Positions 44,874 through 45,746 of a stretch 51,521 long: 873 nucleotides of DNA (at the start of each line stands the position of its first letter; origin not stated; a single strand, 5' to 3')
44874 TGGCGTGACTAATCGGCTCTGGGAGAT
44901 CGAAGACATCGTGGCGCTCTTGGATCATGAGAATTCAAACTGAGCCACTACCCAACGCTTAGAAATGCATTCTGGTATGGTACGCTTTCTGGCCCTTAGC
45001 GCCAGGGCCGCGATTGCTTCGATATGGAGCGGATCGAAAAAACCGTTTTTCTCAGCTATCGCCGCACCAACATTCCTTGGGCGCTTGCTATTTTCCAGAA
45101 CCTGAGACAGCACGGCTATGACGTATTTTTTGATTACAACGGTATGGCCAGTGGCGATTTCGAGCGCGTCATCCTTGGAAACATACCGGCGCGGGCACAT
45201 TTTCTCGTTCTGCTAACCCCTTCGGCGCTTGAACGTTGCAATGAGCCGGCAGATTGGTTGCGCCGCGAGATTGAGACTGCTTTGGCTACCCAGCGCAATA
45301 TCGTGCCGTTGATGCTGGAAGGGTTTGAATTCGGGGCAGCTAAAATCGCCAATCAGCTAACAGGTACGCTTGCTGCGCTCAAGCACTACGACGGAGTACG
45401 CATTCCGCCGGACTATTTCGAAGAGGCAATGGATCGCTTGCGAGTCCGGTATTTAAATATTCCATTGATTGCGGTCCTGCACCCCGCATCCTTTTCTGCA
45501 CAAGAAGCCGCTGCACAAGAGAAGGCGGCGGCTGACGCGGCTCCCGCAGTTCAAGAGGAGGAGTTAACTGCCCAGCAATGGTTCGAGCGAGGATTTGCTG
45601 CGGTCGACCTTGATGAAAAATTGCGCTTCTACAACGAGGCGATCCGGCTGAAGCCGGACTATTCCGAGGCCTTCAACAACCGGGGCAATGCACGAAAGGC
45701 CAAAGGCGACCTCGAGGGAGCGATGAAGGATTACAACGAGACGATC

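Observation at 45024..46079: TIR-TPR fusion gene next to the IS element: candidate NADase/defence sensor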

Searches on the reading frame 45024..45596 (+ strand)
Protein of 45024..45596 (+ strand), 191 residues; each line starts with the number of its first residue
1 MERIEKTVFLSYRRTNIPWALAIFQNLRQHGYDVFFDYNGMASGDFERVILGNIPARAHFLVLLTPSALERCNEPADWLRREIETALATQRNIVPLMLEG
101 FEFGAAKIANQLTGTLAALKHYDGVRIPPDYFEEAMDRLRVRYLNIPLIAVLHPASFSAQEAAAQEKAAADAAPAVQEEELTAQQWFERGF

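Call 7: search_solved_structures(query=window:45024-45503:+, max_evalue=10, show_alignments=5)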
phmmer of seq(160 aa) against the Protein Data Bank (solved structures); distinct sequences matched with E-value up to 10: 42.
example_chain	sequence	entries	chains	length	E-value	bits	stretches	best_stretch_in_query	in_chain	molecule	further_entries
8p2m_A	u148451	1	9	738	1e-17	67.5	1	7-144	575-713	NAD(+) hydrolase tir-1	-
6o0u_A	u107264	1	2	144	1.1e-17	67.4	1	7-143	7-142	Sterile alpha and TIR motif-containing protein 1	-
8p2l_A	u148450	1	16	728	1.2e-17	67.3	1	7-144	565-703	NAD(+) hydrolase SARM1,NAD(+) hydrolase tir-1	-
10ra_A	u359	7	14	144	1.5e-17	67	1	7-143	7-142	Sterile alpha and TIR motif-containing protein 1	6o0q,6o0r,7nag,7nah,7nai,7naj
9tzw_A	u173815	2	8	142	1.5e-17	67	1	7-143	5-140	NAD(+) hydrolase SARM1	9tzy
9mw1_B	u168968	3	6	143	1.5e-17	67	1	7-143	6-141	NAD(+) hydrolase SARM1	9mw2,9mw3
10rb_A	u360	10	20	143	1.5e-17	67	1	7-143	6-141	NAD(+) hydrolase SARM1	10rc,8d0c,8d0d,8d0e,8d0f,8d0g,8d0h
9hq0_A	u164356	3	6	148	1.7e-17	66.8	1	7-143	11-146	NAD(+) hydrolase SARM1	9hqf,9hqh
6o0v_A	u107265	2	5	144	2e-16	63.3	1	7-143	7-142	Sterile alpha and TIR motif-containing protein 1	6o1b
6wpk_A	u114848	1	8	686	3.6e-16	62.5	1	7-144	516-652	NAD(+) hydrolase SARM1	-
7ld0_A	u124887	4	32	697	3.8e-16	62.5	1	7-144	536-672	NAD(+) hydrolase SARM1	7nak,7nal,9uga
7djt_A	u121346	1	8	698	3.8e-16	62.5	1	7-144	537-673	NAD(+) hydrolase SARM1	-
7knq_A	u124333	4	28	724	4e-16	62.4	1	7-144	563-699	NAD(+) hydrolase SARM1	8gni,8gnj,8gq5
9l2d_A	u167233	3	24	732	4.1e-16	62.3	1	7-144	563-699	NAD(+) hydrolase SARM1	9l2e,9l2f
7cm5_A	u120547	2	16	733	4.1e-16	62.3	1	7-144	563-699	NAD(+) hydrolase SARM1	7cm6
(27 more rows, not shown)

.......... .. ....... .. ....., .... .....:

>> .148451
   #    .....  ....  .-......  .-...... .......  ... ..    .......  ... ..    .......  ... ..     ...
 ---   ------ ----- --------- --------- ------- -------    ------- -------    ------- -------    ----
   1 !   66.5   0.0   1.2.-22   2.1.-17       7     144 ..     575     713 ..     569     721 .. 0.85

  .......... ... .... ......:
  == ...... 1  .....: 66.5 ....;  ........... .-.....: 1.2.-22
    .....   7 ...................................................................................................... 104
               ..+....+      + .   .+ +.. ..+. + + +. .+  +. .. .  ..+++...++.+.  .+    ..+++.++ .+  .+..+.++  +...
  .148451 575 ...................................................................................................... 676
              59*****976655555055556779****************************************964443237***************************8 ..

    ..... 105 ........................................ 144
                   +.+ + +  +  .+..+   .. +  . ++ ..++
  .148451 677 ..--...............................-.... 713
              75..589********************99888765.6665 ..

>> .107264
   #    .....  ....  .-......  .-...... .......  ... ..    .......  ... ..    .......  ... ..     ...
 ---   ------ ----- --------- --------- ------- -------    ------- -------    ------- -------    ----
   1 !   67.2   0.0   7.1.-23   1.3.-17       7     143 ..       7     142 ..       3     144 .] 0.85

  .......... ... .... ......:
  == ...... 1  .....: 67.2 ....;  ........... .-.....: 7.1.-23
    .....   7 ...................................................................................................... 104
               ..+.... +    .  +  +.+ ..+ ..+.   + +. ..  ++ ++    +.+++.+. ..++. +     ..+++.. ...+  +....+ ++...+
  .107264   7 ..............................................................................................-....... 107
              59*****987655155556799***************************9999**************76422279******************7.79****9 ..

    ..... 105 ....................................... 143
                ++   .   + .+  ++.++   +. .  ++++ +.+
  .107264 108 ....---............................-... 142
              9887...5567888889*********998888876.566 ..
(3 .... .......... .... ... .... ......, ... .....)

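Call 14: find_related_loci(query=A1, collection=genome_contigs, flank=8000)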
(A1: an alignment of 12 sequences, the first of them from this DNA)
Query A1 (191 aa) in genome_contigs; peptide patterns used: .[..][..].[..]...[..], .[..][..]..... (x = any residue, [..] = any of these).
599 stretches matched a pattern (row limit reached: there are more); 400 encode a relative of the query (tblastn E <= 1e-3); the best 80 are kept; 78 distinct loci.
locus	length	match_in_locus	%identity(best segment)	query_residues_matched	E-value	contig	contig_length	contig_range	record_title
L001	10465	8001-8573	82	1-191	6e-108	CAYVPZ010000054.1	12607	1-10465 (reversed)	MAG TPA_asm: uncultured Solibacteraceae bacterium isolate binchicken_co3_134 genome assembly, contig: NODE_16167_length_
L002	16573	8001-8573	81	1-191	1e-106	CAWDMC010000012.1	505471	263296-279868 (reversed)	MAG: uncultured Acidobacteriota bacterium isolate MFD04944.bin.1.7 genome assembly, contig: contig_41393, whole genome s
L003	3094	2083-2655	80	1-191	3e-106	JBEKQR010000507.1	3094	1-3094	MAG: Candidatus Korobacteraceae bacterium isolate SPRUCE 492 SPRUCE_492_507, whole genome shotgun sequence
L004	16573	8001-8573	84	1-191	9e-104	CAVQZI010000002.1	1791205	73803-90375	MAG: uncultured Acidobacteriaceae bacterium isolate MFD10071.bin.1.10 genome assembly, contig: contig_45535, whole genom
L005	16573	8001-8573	78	1-191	2e-101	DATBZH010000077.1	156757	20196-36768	MAG TPA_asm: Candidatus Sulfotelmatobacter sp. isolate SMAG_U7614 k141_914411, whole genome shotgun sequence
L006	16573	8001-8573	78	1-191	1e-101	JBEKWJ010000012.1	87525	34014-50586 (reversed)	MAG: Terracidiphilus sp. isolate SPRUCE 625 SPRUCE_625_12, whole genome shotgun sequence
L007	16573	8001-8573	76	1-191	6e-100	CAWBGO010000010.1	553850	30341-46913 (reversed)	MAG: Terriglobales bacterium isolate MFD06714.bin.2.40 genome assembly, contig: contig_36497, whole genome shotgun seque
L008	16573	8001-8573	77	1-191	1e-98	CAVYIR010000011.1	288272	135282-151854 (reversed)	MAG: uncultured Acidobacteriaceae bacterium isolate MFD05377.bin.1.126 genome assembly, contig: contig_61143, whole geno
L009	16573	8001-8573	81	1-191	4e-98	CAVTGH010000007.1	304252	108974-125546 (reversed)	MAG: uncultured Acidobacteriaceae bacterium isolate MFD09222.bin.1.109 genome assembly, contig: contig_59486, whole geno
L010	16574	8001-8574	85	1-191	1e-97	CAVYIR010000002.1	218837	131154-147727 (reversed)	MAG: uncultured Acidobacteriaceae bacterium isolate MFD05377.bin.1.126 genome assembly, contig: contig_139935, whole gen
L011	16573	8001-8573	74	1-191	1e-96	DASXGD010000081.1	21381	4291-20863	MAG TPA_asm: Terracidiphilus sp. isolate SMAG_U5155 k141_2028066, whole genome shotgun sequence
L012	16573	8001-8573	76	1-191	1e-96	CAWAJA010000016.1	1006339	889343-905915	MAG: uncultured Acidobacteriaceae bacterium isolate MFD02579.bin.2.7 genome assembly, contig: contig_4764, whole genome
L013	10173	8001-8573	73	1-191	8e-96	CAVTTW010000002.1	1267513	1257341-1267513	MAG: uncultured Acidobacteriaceae bacterium isolate MFD09671.bin.2.136 genome assembly, contig: contig_15017, whole geno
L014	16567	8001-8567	77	1-189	6e-96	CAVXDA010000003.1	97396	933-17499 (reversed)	MAG: uncultured Acidobacteriaceae bacterium isolate MFD04428.bin.2.85 genome assembly, contig: contig_114594, whole geno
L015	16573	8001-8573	76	1-191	5e-96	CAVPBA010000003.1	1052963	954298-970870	MAG: Terriglobales bacterium isolate MFD00031.bin.2.5 genome assembly, contig: contig_599, whole genome shotgun sequence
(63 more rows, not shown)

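Call 21: search_protein_families(library=pfam, alignment_id=A2, max_evalue=0.00001)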
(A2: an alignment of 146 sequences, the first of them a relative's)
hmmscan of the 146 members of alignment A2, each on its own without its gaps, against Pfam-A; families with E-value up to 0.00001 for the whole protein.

A. member 1, L001:9164-10456:- (431 aa): 1 family
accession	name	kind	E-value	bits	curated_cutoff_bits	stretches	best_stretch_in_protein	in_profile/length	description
PF00343.26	Phosphorylase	-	1.9e-16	60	27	1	3-332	241-580/713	Carbohydrate phosphorylase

B. families by the number of members that match (of 146 scanned): 162 families (the first 25 are shown)
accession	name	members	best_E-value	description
PF00326.27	Peptidase_S9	4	4.3e-50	Prolyl oligopeptidase family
PF01738.24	DLH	4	5.6e-35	Dienelactone hydrolase family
PF04389.22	Peptidase_M28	4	3.9e-27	Peptidase family M28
PF00561.26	Abhydrolase_1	4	2.6e-11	alpha/beta hydrolase fold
PF01546.33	Peptidase_M20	4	3.3e-08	Peptidase family M20/M25/M40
PF08450.18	SGL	3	4.2e-69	SMP-30/Gluconolactonase/LRE-like region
PF07676.18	PD40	3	5.3e-35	WD40-like Beta Propeller Repeat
PF07719.23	TPR_2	3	2.9e-17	Tetratricopeptide repeat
PF00930.27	DPPIV_N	3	1.4e-13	Dipeptidyl peptidase IV (DPP IV) N-terminal region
PF25174.1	Beta-prop_THOC3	3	5.2e-11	THOC3 beta-propeller domain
PF20434.5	BD-FAE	3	1.4e-10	BD-FAE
PF02129.25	Peptidase_S15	3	5.5e-09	X-Pro dipeptidyl-peptidase (S15 family)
PF02897.21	Peptidase_S9_N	3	1.1e-07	Prolyl oligopeptidase, N-terminal beta-propeller domain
PF05448.18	AXE1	3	2e-07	Acetyl xylan esterase (AXE1)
PF00384.28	Molybdopterin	2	2e-75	Molybdopterin oxidoreductase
PF13676.11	TIR_2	2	2.5e-27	TIR domain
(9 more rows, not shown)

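Call 36: search_dna_similar(query=window:45024-45596:+, collection=plasmids, mode=protein, max_evalue=0.001, max_rows=25)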
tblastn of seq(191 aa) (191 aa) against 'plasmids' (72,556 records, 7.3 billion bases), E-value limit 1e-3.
Records with a match: 3; places in all: 3; records where one place covers at least 80% of the query: 2.
Best place of each record, by identity: 60-80% 2; <60% 1.
By first word of the organism name: Paraburkholderia 2; Chondrinema 1.
By predicted mobility (MOB-suite, as given by PLSDB): non-mobilizable 3.
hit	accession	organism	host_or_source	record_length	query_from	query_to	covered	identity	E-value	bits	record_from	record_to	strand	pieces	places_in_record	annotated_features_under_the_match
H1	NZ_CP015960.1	Paraburkholderia caribensis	Mimosa,single cell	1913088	1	191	100%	68.1%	1e-75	253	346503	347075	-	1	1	none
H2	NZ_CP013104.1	Paraburkholderia caribensis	-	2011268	1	191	100%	67.0%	8e-74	248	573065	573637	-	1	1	none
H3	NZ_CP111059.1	Chondrinema litorale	Seaweed,red alga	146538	3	97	50%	27.1%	2e-4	48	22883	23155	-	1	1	TIR domain-containing protein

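Call 37: search_dna_similar(query=window:45024-45596:+, collection=phages, mode=protein, max_evalue=0.001, max_rows=25)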
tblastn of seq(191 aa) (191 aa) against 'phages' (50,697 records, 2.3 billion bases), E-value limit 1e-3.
No match.

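Call 38: get_annotated_region(hit=H1, flank=7000)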
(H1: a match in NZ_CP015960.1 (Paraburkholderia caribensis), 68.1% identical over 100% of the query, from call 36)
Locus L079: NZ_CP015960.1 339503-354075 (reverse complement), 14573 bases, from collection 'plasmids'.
description: Paraburkholderia caribensis strain 852011 plasmid unnamed, complete sequence
organism: Paraburkholderia caribensis (NCBI taxid 75105)
taxonomy: Bacteria; Pseudomonadota; Betaproteobacteria; Burkholderiales; Burkholderiaceae; Paraburkholderia; Paraburkholderia caribensis
host: -; source: Mimosa,single cell; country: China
typing (MOB-suite, as given by PLSDB): non-mobilizable
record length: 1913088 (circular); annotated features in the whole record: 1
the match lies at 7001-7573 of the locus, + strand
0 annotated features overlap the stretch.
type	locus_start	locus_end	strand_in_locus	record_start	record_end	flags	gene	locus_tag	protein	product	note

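Call 59: search_protein_representatives(protein=window:45024-45593:+)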
Query: 190 residues. Proteins with E-value up to 0.001 (for the whole library): 6636; up to 1e-10: 3545; up to 1e-30: 786. The best 150 are listed.
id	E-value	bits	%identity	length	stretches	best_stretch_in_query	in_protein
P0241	2.5e-94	330.3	81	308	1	1-184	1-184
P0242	1.1e-93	328.2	79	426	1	1-190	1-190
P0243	2.6e-89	313.9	78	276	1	1-182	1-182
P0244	2.1e-85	301.2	68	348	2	1-190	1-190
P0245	6.1e-85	299.7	73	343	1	1-190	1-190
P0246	5.9e-84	296.5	59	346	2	1-182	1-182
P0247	2.0e-83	294.8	75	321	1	12-190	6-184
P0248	2.6e-83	294.4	75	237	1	1-182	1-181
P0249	6.1e-81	286.7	66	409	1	1-190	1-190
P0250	8.1e-81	286.3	70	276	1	1-188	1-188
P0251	1.4e-80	285.6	71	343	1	3-189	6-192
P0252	3.2e-80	284.3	67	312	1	1-190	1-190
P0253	1.4e-79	282.3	67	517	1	1-190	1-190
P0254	2.5e-79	281.4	70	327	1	1-185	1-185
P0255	2.9e-79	281.2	50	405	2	3-189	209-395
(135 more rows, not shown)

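Call 65: search_protein_families(library=pfam, alignment_id=A5, max_evalue=0.00001)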
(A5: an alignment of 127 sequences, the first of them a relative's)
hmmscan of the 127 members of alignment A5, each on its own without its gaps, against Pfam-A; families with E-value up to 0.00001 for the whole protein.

A. member 1, P0241 (308 aa): 2 families
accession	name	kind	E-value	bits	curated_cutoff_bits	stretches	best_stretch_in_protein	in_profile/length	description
PF03781.23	FGE-sulfatase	-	5.3e-26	92.2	23.3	1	202-308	3-122/255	Sulfatase-modifying factor enzyme 1-like domain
PF13676.11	TIR_2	-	3e-15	57.2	28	1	8-106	1-98/122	TIR domain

B. families by the number of members that match (of 127 scanned): 56 families (the first 25 are shown)
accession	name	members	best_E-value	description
PF13676.11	TIR_2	127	5.5e-45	TIR domain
PF00515.34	TPR_1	29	3.8e-64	Tetratricopeptide repeat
PF13414.12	TPR_11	29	1.5e-55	TPR repeat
PF07719.23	TPR_2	28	1.3e-63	Tetratricopeptide repeat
PF13181.12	TPR_8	24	8.6e-66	Tetratricopeptide repeat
PF13432.12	TPR_16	24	3.8e-45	Tetratricopeptide repeat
PF13431.12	TPR_17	23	9.9e-60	Tetratricopeptide repeat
PF13371.12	TPR_9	22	8.6e-35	Tetratricopeptide repeat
PF13428.12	TPR_14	17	5.8e-33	Tetratricopeptide repeat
PF13424.12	TPR_12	16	2.6e-40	Tetratricopeptide repeat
PF14559.12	TPR_19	16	1.1e-27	Tetratricopeptide repeat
PF13174.12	TPR_6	9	2.6e-12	Tetratricopeptide repeat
PF23914.1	TPR_CcmH_CycH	7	7.2e-20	Cytochrome c-type biogenesis protein H TPR domain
PF13374.12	TPR_10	6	2.7e-35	Tetratricopeptide repeat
PF01582.25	TIR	5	1.4e-20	TIR domain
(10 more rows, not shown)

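Call 76: search_protein_families(library=padloc, alignment_id=A2, max_evalue=1e-10)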
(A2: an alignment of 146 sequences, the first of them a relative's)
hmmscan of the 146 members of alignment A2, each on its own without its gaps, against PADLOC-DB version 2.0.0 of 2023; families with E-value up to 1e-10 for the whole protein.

A. member 1, L001:9164-10456:- (431 aa): 0 families

B. families by the number of members that match (of 146 scanned): 13 families
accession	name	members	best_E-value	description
PDLC02203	MzaA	1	1e-73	-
PDLC05007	PDC-S35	1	8.8e-60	-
PDLC04135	mad3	1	1e-58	mads_3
PDLC05004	PDC-S35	1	1.2e-53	-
PDLC05005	PDC-S35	1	1.2e-52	-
PDLC05006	PDC-S35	1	1.9e-43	-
PDLC05003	PDC-S35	1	8.3e-43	-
PDLC03014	subtilase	1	3.5e-25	-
PDLC03859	LmuB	1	4.4e-17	-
PDLC04134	mad2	1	7.3e-15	mads_2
PDLC02980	AriA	1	5.7e-13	-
PDLC02335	AbiLi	1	6.9e-11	AbiLi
PDLC00419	ThsB1|ThsB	1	7.1e-11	TIR-like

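Call 85: predict_structure(alignment_id=A6)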
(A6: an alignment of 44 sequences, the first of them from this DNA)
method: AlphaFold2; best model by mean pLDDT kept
length: 174 residues; sequences in the alignment: 44
mean_pLDDT: 87.9   pTM: 0.85
mean pLDDT of the five models: 87.9, 87.5, 86.4, 85.8, 84.6
residues with pLDDT >= 90: 94; 70-90: 66; 50-70: 14; < 50: 0
segments of 3 or more residues with pLDDT < 50: none
pLDDT, mean of each block of 10 residues (from residue 1): 82 93 96 90 72 90 93 88 93 94 90 90 92 96 77 74 86 82
secondary structure, 60 per line:
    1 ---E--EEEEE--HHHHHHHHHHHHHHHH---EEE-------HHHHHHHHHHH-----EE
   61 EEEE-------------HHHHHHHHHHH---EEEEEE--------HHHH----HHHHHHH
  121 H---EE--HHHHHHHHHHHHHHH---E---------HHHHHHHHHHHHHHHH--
elements in order: E7-11 H14-29 E33-35 H43-53 E59-64 H78-88 E92-97 H106-109 H114-121 H129-143 H157-172
